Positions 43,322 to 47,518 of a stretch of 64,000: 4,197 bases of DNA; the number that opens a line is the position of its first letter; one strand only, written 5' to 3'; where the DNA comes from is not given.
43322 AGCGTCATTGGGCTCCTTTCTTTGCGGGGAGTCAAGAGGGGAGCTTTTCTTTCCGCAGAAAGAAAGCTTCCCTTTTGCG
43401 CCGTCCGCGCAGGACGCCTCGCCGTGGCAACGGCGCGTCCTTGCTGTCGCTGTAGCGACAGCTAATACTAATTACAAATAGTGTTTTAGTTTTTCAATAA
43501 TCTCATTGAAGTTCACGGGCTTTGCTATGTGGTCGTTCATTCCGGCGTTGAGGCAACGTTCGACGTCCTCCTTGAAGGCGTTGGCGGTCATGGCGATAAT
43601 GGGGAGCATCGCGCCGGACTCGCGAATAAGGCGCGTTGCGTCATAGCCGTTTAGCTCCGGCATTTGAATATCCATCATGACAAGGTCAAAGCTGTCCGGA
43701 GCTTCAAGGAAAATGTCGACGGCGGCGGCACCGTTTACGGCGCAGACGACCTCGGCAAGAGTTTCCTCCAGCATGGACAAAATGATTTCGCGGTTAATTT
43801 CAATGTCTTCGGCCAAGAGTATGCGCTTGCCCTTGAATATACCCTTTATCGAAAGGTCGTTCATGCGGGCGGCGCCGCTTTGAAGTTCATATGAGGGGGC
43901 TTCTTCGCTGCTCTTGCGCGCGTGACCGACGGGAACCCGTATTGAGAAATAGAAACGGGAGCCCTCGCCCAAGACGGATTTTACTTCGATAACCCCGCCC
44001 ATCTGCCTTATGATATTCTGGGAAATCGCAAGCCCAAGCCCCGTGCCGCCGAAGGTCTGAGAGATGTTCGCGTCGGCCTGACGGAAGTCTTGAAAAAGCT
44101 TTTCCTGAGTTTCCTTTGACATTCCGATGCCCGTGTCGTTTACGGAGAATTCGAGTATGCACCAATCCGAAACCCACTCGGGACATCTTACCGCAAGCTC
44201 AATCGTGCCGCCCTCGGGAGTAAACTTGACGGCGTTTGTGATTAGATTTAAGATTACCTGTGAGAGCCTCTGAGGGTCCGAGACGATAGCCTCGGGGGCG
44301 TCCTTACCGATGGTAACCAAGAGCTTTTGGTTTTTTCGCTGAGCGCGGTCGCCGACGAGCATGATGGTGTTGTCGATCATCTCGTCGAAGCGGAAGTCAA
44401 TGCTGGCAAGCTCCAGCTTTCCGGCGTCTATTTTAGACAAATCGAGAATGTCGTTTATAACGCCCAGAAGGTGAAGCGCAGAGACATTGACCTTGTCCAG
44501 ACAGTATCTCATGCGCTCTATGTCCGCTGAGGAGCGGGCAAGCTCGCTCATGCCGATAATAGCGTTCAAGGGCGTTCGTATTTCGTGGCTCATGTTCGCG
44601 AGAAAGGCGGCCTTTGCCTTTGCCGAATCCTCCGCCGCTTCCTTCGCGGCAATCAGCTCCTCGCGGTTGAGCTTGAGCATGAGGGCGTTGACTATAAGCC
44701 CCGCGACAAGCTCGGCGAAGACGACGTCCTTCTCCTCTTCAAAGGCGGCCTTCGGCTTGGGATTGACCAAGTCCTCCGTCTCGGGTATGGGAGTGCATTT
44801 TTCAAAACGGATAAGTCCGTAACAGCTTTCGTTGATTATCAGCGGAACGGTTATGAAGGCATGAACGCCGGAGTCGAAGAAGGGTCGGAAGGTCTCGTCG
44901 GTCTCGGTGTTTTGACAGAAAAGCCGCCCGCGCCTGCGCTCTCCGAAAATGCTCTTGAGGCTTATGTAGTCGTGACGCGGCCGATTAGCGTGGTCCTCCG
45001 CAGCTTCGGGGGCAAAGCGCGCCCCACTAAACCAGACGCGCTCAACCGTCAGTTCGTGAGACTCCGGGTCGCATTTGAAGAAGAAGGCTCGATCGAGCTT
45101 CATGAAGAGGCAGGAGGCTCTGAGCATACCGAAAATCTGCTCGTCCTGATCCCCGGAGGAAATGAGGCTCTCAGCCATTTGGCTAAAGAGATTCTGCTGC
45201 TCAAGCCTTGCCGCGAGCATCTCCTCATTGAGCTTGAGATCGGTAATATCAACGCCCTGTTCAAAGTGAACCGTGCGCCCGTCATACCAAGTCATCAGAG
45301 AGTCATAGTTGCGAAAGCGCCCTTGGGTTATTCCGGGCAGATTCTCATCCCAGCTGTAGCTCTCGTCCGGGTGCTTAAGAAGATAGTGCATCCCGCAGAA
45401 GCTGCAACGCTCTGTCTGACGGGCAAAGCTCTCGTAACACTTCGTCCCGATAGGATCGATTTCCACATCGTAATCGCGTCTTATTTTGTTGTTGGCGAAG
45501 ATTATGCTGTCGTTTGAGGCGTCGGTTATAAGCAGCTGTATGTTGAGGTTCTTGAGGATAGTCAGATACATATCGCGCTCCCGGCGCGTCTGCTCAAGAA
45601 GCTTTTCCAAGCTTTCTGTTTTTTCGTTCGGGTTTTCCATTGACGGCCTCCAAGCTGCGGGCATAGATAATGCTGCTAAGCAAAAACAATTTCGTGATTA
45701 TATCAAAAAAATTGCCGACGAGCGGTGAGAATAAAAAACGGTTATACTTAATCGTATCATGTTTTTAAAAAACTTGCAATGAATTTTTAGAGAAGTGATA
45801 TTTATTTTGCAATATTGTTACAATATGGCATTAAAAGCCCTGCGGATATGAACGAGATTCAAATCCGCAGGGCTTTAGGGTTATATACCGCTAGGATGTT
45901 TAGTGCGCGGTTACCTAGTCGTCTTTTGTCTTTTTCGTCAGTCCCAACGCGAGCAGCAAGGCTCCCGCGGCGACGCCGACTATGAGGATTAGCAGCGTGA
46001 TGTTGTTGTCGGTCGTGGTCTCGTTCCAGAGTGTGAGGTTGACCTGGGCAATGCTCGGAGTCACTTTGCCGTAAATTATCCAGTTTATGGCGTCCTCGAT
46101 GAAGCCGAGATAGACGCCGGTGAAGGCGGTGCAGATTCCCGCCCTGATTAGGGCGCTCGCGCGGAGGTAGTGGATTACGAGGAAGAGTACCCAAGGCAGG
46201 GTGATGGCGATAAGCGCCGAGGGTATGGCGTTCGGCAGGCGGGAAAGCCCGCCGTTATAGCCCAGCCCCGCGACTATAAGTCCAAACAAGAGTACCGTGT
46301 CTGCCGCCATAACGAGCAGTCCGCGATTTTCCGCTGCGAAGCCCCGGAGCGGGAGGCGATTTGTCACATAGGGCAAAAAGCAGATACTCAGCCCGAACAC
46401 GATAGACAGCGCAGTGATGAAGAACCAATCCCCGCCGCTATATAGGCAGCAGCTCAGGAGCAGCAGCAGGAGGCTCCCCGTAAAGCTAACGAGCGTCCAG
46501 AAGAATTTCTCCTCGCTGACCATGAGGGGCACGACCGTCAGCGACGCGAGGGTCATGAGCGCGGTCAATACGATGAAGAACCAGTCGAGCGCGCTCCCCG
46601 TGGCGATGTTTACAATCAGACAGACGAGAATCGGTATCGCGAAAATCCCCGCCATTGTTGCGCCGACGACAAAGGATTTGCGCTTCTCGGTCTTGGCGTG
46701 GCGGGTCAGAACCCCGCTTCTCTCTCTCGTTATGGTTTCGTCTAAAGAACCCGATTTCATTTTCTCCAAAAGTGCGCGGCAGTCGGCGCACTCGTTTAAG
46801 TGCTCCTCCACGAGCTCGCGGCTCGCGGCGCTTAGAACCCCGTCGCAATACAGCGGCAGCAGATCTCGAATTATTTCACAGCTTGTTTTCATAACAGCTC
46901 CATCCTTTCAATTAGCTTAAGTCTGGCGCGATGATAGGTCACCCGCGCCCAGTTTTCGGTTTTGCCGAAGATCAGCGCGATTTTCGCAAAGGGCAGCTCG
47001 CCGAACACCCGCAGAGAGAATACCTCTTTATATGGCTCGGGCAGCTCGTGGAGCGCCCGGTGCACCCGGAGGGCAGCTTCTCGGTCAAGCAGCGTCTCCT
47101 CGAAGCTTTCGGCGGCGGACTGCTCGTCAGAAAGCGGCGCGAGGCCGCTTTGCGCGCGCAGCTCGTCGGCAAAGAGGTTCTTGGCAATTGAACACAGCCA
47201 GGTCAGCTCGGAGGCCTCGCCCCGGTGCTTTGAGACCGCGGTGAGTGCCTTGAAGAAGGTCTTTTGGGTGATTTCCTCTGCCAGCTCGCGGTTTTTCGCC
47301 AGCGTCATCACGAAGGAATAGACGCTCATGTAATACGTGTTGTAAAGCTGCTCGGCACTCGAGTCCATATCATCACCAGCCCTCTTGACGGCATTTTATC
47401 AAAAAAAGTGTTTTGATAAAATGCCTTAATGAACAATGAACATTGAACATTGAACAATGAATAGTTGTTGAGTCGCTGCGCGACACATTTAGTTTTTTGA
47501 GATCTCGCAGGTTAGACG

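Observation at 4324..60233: Recurrent composite intergenic element: about five tandem heptamers (AGATAAT type) fused to a GTCGCG-loop-CGCGAC hairpin, 13 copies in 64 kb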

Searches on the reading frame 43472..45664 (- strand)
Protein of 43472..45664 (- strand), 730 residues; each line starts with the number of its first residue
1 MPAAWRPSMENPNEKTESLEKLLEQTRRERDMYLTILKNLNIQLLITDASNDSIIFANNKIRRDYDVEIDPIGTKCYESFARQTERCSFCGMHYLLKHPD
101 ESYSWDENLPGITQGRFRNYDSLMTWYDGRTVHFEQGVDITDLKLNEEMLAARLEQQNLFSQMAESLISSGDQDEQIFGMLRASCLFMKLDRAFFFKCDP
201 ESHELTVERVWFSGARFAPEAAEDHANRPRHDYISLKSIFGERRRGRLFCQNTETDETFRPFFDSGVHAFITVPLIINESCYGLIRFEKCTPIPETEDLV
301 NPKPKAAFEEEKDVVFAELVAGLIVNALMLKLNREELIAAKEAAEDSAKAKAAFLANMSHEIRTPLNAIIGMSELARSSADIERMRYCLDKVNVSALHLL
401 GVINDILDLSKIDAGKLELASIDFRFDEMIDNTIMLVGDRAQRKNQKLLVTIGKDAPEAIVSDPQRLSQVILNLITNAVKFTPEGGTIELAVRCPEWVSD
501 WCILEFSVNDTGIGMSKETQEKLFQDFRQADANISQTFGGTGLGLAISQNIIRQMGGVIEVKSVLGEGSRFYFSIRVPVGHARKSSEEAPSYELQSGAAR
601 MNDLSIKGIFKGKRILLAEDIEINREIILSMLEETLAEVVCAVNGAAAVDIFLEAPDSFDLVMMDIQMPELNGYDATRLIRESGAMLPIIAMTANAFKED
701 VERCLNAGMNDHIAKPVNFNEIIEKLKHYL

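Call 13: search_protein_families(library=pfam, proteins=[window:43472-45664:-])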
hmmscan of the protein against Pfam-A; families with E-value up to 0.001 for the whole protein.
window:43472-45664:- (730 aa): 3 families
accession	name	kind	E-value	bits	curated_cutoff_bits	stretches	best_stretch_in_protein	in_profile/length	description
PF02518.31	HATPase_c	-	5.1e-27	94.9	26.4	1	463-577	2-109/111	Histidine kinase-, DNA gyrase B-, and HSP90-like ATPase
PF00072.30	Response_reg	-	3.2e-24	85.7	30.2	1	615-726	1-110/111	Response regulator receiver domain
PF00512.31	HisKA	-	2.2e-18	66.5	26.9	1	351-415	2-66/66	His Kinase A (phospho-acceptor) domain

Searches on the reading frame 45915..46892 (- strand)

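Call 60: search_protein_families(library=pfam, max_evalue=0.00001, proteins=[window:45915-46892:-])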
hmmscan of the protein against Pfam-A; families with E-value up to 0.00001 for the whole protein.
window:45915-46892:- (325 aa): 1 family
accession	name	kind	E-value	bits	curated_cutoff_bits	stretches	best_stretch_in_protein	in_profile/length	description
PF13490.11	zf-HC2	-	1.2e-11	44.9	22.2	1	5-39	1-35/35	Putative zinc-finger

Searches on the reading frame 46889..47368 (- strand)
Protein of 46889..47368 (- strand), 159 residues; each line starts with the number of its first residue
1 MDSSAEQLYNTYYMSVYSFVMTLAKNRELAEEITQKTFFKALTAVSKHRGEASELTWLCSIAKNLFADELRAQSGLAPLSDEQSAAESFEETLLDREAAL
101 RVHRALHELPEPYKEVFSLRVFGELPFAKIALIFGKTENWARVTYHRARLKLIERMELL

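Call 13: search_protein_families(library=pfam, proteins=[window:46889-47368:-])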
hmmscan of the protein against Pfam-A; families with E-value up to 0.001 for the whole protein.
window:46889-47368:- (159 aa): 3 families
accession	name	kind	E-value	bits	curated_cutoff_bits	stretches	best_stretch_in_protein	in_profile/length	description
PF04542.20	Sigma70_r2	-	3.1e-12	46.6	24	1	8-74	1-69/71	Sigma-70 region 2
PF08281.18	Sigma70_r4_2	-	1.4e-11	44.3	25.7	1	101-152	3-54/54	Sigma-70, region 4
PF04545.22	Sigma70_r4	-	4.2e-05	23.4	24.1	1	105-152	1-48/50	Sigma-70, region 4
